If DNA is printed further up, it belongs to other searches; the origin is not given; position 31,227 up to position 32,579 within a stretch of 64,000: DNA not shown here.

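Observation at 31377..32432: Uncharacterised P-loop protein translationally coupled inside the arginine operon (candidate for the missing first or last acyl step)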

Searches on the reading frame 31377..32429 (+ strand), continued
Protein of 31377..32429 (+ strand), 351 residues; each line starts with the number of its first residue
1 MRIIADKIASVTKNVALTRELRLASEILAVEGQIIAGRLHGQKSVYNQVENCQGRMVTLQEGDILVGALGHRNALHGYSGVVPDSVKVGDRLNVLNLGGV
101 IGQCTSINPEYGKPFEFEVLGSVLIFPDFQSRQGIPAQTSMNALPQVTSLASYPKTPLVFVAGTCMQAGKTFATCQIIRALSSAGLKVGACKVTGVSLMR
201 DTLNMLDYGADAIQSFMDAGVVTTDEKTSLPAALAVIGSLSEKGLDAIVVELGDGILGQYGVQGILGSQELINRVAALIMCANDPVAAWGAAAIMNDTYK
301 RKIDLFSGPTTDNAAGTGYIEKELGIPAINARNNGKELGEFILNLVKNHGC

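Call 31: list_cluster_members(proteins=[P0218, P0200, P0175, P0182, P0189, P0122])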
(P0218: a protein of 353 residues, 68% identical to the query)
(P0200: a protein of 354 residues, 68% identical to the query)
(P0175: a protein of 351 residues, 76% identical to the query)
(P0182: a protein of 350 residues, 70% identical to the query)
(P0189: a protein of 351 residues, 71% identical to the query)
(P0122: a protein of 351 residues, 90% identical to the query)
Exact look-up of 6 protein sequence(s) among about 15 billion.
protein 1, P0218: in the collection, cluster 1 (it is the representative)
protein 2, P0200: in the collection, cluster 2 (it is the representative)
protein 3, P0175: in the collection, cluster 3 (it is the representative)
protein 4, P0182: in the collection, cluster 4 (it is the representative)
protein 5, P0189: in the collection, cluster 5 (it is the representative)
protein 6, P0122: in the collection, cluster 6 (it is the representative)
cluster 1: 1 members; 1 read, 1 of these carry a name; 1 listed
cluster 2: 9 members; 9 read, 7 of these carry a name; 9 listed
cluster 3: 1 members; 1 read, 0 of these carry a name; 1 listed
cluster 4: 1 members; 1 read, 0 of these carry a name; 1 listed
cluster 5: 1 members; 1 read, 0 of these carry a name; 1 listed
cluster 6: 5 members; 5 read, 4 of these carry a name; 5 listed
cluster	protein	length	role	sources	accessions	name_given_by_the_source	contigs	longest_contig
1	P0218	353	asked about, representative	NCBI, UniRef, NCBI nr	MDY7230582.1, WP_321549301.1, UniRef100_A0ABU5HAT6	DUF1611 domain-containing protein [Hyalangium rubrum] | D-glutamate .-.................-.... C-terminal domain-containing protein n=1 ... | hypothetical protein [Hyalangium sp. s54d21]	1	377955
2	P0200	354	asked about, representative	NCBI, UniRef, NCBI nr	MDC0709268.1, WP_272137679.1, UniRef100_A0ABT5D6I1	DUF1611 domain-containing protein [Stigmatella sp. ncwal1] | DUF1611 domain-containing protein n=1 Tax=Stigmatella ashevillensis TaxID=2995309 ... | DUF1611 domain-containing protein [Stigmatella ashevillena]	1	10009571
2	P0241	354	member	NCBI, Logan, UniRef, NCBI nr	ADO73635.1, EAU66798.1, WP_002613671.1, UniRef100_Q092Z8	DUF1611 domain-containing protein [Stigmatella aurantiaca] | Conserved uncharacterized protein n=1 Tax=Stigmatella aurantiaca (strain DW4/3-1) ...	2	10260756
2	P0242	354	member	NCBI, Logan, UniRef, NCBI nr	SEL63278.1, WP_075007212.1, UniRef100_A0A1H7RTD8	Protein of unknown function [Stigmatella aurantiaca] | Uncharacterized protein n=1 Tax=Stigmatella aurantiaca TaxID=41 RepID=A0A1H7RTD8_STIAU | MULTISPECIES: DUF1611 domain-containing protein [Stigmatella]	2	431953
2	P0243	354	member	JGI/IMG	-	hypothetical protein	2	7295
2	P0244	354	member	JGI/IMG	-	hypothetical protein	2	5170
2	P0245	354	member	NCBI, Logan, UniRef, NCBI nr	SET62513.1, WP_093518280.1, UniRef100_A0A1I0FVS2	DUF1611 domain-containing protein [Stigmatella erecta] | Uncharacterized protein n=1 Tax=Stigmatella erecta TaxID=83460 RepID=A0A1I0FVS2_9BACT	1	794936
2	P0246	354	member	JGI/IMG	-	hypothetical protein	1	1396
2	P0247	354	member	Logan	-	-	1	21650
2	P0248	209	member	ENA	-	-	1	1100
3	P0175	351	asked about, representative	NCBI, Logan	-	-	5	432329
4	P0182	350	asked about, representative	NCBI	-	-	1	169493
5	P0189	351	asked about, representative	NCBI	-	-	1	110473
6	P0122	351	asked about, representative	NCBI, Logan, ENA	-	-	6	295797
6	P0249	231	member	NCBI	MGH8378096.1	MAG: hypothetical protein ACRER7_03995, partial [Gammaproteobacteria bacterium]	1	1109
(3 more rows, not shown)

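Call 39: search_protein_representatives(alignment_id=A1)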
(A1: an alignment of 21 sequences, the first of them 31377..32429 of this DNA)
Query: 21 sequences, 356 profile positions. Proteins with E-value up to 0.001 (for the whole library): 1721; up to 1e-10: 1173; up to 1e-30: 263. The best 150 are listed.
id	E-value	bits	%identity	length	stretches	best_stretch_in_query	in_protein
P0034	8.0e-174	593.8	-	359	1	1-353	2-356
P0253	4.1e-152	522.4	-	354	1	2-348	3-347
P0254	1.8e-117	408.5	-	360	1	3-347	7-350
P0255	4.1e-115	400.7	-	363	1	2-348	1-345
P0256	9.3e-112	389.7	-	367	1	2-341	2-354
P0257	3.9e-109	381.0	-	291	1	68-352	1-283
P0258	2.0e-106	372.2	-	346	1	2-347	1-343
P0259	3.2e-105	368.2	-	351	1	2-345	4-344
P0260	3.5e-99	348.3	-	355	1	2-353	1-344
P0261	1.0e-98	346.8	-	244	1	2-248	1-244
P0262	3.4e-97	341.8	-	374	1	3-352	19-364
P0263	7.5e-93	327.5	-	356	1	2-344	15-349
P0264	3.7e-92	325.2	-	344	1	3-349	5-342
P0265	2.3e-91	322.6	-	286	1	2-261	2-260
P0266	2.8e-91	322.3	-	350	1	2-346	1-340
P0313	1.2e-61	224.8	-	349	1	1-351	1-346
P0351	2.2e-52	194.4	-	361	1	25-321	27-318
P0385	6.7e-46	173.1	-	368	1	9-332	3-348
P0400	2.1e-43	164.9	-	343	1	10-345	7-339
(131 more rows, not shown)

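Call 43: search_protein_families(library=pfam, alignment_id=A2, max_evalue=0.01)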
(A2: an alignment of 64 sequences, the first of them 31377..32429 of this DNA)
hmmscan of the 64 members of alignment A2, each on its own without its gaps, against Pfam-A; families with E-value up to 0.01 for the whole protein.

A. member 1, window:31377-32429:+ (351 aa): 1 family
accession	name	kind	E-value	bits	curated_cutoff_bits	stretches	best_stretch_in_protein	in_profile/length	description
PF07755.17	DUF1611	-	0.0021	17.9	25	1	155-199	11-55/201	Domain of unknown function (DUF1611_C) P-loop domain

B. families by the number of members that match (of 64 scanned): 7 families
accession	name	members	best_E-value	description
PF03205.20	MobB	26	6.4e-06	Molybdopterin guanine dinucleotide synthesis protein B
PF01656.29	CbiA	25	3.4e-06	CobQ/CobB/MinD/ParA nucleotide binding domain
PF07755.17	DUF1611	16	1.3e-05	Domain of unknown function (DUF1611_C) P-loop domain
PF13500.12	AAA_26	6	0.00018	AAA domain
PF13604.12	AAA_30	1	8.3e-05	AAA domain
PF02492.25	cobW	1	0.0013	CobW/HypB/UreG, nucleotide-binding domain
PF13245.12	AAA_19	1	0.0034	AAA domain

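Call 44: search_solved_structures(query=A2, max_evalue=10, show_alignments=3)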
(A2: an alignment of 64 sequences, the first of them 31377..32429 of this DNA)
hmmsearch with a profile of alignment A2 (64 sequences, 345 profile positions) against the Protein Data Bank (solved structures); distinct sequences matched with E-value up to 10: 31.
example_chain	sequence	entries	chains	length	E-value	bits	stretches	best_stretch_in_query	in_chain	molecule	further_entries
1rj9_A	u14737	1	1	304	0.00012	24.3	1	107-181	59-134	Signal Recognition Protein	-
3fgn_A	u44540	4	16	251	0.00015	24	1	145-193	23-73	Dethiobiotin synthetase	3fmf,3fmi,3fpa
2j7p_D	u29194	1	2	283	0.00022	23.5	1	107-181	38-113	CELL DIVISION PROTEIN FTSY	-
2cnw_D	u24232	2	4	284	0.00022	23.5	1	107-181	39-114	CELL DIVISION PROTEIN FTSY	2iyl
1okk_D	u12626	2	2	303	0.00027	23.2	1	107-181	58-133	CELL DIVISION PROTEIN FTSY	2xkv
2q9a_A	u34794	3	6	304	0.00027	23.2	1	107-181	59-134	Cell division protein ftsY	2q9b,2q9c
6cve_A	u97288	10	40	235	0.00085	21.5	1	149-193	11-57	ATP-dependent dethiobiotin synthetase BioD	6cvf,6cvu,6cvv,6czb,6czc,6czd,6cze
6nka_A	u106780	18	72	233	0.00099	21.3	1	149-193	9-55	ATP-dependent dethiobiotin synthetase BioD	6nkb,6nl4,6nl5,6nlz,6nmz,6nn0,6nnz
4wop_A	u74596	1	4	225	0.0026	19.9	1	149-193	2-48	ATP-dependent dethiobiotin synthetase BioD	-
1dts_A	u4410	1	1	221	0.0051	19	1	152-185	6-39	DETHIOBIOTIN SYNTHETASE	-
1a82_A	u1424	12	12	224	0.0052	18.9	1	152-185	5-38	DETHIOBIOTIN SYNTHETASE | PROTEIN (DETHIOBIOTIN SYNTHETASE) | DETHIOBIOTIN SYNTHASE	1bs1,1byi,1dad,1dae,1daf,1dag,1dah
4oyh_A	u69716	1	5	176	0.0076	18.4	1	146-189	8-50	Molybdopterin-guanine dinucleotide biosynthesis protein B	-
3of5_A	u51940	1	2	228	0.01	18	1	152-184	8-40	Dethiobiotin synthetase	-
5l3r_A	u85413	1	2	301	0.011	17.9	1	143-180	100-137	Signal recognition particle 54 kDa protein, chloroplastic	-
4nkr_A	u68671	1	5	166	0.02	17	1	149-189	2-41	Molybdopterin-guanine dinucleotide biosynthesis protein B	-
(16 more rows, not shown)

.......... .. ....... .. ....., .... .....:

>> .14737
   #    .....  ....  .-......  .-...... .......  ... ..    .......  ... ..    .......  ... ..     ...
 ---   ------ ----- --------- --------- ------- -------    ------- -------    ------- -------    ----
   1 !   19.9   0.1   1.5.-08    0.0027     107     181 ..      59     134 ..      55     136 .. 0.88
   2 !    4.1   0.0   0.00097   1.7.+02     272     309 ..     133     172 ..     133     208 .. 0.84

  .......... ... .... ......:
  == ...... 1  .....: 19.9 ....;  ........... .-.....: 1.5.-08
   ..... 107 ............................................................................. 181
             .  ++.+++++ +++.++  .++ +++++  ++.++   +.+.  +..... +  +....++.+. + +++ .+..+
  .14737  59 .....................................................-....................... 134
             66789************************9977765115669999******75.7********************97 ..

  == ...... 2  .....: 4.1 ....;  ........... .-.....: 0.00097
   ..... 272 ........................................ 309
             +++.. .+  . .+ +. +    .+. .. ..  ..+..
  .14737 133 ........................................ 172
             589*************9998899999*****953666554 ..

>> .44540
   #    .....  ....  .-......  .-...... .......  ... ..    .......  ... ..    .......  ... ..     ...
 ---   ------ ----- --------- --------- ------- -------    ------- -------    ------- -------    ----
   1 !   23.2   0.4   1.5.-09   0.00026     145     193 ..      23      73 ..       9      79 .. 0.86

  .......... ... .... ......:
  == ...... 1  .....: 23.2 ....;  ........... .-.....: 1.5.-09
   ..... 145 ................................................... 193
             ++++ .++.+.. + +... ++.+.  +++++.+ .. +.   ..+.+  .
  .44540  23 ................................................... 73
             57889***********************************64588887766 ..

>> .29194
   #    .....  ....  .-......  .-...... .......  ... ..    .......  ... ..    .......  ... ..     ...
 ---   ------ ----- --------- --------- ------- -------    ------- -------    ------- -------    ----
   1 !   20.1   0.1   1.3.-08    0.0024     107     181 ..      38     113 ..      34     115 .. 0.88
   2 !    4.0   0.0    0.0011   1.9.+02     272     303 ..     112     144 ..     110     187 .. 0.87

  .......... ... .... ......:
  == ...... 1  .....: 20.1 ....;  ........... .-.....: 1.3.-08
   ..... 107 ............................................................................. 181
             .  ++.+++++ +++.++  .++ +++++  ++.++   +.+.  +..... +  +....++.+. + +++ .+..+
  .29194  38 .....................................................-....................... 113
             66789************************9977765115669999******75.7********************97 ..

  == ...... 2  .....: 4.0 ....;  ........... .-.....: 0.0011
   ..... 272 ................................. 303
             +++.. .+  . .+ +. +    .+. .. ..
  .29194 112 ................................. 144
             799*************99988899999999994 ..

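Call 45: find_encoding_contigs(protein=P0254, flank=7000, max_places=2)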
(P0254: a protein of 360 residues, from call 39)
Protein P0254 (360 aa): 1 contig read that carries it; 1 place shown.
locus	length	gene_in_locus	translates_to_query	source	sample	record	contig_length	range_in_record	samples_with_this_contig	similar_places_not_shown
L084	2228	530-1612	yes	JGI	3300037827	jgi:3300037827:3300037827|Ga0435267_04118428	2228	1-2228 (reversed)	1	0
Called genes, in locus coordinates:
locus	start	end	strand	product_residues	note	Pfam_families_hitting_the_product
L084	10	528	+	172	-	PF20979:Arginosuc_syn_C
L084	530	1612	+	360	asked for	-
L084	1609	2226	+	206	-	?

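Call 46: find_encoding_contigs(protein=P0313, flank=7000, max_places=2)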
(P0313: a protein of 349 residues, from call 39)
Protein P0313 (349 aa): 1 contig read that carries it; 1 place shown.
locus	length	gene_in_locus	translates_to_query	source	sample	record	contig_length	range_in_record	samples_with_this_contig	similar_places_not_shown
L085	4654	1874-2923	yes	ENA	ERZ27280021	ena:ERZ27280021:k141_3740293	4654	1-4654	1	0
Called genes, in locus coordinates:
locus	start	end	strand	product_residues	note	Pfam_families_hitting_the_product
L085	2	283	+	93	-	?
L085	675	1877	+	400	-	PF00764:Arginosuc_synth, PF06508:QueC (weak), PF20979:Arginosuc_syn_C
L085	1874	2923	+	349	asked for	-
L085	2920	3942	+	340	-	PF02729:OTCace_N, PF00185:OTCace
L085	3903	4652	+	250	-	?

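Call 47: find_encoding_contigs(protein=P0385, flank=7000, max_places=2)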
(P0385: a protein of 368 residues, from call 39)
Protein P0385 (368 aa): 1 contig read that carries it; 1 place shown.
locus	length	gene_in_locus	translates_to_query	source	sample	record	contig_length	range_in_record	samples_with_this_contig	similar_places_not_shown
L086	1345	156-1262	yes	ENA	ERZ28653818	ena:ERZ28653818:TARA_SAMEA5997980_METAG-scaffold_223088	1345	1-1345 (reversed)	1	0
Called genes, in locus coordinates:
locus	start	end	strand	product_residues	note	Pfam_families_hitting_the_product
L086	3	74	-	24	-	?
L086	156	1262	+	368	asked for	-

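Call 51: find_encoding_contigs(protein=P0400, flank=7000, max_places=2)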
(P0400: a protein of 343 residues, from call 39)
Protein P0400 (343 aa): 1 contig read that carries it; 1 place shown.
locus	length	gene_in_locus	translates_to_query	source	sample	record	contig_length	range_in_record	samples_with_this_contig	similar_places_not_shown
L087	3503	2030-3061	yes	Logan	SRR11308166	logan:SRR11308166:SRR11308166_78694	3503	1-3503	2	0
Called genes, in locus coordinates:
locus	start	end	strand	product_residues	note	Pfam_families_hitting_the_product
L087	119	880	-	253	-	PF01144:CoA_trans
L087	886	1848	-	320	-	PF01144:CoA_trans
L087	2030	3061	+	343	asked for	-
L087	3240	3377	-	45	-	-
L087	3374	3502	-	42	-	?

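Call 52: find_encoding_contigs(protein=P0351, flank=7000, max_places=2)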
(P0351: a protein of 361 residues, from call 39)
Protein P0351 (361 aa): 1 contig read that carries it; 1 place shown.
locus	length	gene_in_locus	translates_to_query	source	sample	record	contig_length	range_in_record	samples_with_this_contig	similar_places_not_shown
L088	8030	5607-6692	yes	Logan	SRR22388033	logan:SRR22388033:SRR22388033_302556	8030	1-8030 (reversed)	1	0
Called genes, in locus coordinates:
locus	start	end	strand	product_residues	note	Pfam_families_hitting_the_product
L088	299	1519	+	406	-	PF00202:Aminotran_3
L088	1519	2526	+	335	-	PF02729:OTCace_N, PF00185:OTCace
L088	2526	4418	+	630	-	PF00696:AA_kinase, PF01546:Peptidase_M20, PF07687:M20_dimer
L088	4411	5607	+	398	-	PF00764:Arginosuc_synth, PF20979:Arginosuc_syn_C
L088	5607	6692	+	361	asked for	-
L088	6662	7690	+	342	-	PF01118:Semialdhyde_dh, PF22698:Semialdhyde_dhC_1, PF02774:Semialdhyde_dhC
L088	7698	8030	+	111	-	?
